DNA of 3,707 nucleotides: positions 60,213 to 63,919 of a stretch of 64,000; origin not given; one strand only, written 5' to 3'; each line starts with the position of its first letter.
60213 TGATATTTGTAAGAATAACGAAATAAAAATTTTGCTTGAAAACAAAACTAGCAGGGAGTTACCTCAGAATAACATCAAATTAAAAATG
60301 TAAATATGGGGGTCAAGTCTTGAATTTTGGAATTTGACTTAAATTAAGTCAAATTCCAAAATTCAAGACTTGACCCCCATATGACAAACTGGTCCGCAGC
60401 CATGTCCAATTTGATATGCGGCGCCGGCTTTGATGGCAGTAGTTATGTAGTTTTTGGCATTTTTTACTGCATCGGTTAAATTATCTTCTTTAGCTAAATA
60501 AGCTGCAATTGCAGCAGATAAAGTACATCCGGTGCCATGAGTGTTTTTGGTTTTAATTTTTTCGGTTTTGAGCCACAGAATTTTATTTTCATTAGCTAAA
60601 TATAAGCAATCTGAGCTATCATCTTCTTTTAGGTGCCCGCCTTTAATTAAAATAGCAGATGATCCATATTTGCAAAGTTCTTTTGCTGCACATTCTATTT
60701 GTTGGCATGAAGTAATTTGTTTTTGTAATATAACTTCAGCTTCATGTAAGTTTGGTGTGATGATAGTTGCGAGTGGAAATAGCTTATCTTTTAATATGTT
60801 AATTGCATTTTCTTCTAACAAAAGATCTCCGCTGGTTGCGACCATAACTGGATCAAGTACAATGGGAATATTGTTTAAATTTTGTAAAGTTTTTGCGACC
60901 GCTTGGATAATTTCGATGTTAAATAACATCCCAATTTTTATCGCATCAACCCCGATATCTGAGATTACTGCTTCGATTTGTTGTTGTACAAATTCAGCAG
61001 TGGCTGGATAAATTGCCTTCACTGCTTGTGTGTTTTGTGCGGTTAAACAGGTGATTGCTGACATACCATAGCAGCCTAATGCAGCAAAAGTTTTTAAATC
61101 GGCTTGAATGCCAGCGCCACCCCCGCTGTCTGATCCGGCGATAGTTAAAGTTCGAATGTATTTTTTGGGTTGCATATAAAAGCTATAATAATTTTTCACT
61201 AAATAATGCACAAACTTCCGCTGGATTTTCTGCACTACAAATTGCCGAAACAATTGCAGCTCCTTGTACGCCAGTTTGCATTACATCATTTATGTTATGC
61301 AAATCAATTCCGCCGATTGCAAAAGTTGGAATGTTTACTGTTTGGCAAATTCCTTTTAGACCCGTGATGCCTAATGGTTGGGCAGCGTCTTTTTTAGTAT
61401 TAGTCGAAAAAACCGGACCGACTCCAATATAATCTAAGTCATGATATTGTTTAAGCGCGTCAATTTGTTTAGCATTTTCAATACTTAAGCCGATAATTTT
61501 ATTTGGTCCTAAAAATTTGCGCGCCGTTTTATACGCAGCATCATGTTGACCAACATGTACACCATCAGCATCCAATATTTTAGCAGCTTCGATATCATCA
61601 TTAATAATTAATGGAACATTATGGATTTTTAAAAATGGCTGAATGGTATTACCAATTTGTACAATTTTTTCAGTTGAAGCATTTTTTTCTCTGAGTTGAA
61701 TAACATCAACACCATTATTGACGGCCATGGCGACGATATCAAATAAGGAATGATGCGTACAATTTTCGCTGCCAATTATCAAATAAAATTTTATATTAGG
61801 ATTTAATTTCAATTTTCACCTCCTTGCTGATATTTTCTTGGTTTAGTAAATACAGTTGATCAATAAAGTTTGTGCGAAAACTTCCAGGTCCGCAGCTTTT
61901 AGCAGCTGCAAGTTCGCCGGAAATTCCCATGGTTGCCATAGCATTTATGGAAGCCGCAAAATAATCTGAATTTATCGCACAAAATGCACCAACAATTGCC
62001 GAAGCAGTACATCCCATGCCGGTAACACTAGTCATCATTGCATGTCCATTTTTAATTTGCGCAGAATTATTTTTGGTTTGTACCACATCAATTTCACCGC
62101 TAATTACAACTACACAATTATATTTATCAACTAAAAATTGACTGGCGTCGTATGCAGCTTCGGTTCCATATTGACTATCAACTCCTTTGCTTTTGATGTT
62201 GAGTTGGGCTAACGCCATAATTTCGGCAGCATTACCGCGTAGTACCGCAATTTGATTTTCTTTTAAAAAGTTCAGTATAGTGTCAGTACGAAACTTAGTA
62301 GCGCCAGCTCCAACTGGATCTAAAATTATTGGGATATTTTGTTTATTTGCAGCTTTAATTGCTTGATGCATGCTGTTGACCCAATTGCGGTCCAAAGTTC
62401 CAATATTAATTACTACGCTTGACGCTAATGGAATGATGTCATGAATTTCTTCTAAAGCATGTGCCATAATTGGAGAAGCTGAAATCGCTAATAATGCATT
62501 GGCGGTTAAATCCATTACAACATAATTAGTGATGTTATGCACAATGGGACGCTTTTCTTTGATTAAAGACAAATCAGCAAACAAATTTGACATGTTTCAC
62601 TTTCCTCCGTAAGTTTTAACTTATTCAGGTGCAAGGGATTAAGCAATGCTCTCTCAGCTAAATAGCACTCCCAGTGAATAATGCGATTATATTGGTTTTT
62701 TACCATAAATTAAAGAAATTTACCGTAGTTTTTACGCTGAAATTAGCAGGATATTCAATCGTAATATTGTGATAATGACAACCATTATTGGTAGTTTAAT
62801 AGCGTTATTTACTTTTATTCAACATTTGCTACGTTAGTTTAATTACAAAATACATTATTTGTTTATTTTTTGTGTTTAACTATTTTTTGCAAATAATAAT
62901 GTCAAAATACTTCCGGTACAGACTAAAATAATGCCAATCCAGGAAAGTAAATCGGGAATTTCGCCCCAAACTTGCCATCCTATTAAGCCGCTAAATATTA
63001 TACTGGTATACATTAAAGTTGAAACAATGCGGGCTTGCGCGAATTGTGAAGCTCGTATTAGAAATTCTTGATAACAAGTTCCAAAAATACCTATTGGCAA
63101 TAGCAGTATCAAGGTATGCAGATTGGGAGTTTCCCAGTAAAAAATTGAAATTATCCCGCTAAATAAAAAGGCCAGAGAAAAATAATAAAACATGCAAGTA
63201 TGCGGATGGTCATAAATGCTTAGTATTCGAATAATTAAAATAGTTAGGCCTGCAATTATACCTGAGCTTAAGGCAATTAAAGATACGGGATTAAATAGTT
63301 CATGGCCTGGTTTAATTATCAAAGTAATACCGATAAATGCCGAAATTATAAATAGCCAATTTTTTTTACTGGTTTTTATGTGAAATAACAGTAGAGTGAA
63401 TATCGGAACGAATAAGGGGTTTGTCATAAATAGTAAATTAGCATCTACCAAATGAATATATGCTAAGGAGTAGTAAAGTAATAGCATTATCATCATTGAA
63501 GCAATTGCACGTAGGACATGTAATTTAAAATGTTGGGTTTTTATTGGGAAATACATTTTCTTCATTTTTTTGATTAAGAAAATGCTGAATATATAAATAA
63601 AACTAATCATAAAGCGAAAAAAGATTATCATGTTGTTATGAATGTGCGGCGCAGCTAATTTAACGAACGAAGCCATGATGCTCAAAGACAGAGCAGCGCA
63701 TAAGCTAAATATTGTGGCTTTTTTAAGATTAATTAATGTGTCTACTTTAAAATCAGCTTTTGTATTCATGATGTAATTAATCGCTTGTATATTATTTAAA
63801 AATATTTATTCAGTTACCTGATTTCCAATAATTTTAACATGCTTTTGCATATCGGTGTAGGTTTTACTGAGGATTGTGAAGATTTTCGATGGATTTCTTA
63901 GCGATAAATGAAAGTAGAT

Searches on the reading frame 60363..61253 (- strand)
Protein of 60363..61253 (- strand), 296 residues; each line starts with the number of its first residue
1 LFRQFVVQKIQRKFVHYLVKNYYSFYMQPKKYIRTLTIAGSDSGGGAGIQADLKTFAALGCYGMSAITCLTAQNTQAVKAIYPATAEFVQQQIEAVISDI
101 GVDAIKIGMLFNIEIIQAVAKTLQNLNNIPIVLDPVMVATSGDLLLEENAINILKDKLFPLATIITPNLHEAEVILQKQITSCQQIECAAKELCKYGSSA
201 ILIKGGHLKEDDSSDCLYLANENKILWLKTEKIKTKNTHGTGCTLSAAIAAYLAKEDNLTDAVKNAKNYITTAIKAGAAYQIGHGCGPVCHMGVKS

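Call 22: search_protein_families(library=pfam, proteins=[window:60363-61253:-], max_evalue=0.001)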
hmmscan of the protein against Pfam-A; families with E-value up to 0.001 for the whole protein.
window:60363-61253:- (296 aa): 4 families
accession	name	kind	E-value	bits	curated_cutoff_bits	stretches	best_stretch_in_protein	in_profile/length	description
PF08543.17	Phos_pyr_kin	-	9.6e-100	333.4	27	1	42-289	1-245/246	Phosphomethylpyrimidine kinase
PF00294.29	PfkB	-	1.1e-08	35.3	25.8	1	133-268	161-284/302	pfkB family carbohydrate kinase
PF01256.23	Carb_kinase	-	3.3e-06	27.2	27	1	37-268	3-214/242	NAD(P)H-hydrate dehydratase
PF02110.20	HK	-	0.00046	20.1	27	0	104-276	54-221/247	Hydroxyethylthiazole kinase family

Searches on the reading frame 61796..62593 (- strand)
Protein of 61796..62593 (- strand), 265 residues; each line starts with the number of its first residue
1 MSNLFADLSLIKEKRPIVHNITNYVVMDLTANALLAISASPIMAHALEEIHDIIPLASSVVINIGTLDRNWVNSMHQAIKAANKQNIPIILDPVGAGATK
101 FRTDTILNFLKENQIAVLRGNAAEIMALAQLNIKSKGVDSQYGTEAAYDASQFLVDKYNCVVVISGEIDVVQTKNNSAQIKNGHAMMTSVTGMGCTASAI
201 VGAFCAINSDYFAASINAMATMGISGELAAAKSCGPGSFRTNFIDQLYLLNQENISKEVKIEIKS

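Call 22: search_protein_families(library=pfam, proteins=[window:61796-62593:-], max_evalue=0.001)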
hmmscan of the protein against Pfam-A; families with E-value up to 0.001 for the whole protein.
window:61796-62593:- (265 aa): 3 families
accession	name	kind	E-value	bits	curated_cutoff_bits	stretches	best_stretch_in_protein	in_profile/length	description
PF02110.20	HK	-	3.2e-83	279.3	27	1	8-253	1-247/247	Hydroxyethylthiazole kinase family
PF01256.23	Carb_kinase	-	2.6e-11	43.9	27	1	28-233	34-227/242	NAD(P)H-hydrate dehydratase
PF08543.17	Phos_pyr_kin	-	1.8e-06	27.9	27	1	61-218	63-224/246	Phosphomethylpyrimidine kinase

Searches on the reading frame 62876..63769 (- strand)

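Call 22: search_protein_families(library=pfam, proteins=[window:62876-63769:-], max_evalue=0.001)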
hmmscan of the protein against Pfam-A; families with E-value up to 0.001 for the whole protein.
window:62876-63769:- (297 aa): 1 family
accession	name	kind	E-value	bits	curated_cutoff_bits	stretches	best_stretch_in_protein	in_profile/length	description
PF00892.27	EamA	-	2.3e-26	93.1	28.2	2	18-152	3-134/135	EamA-like transporter family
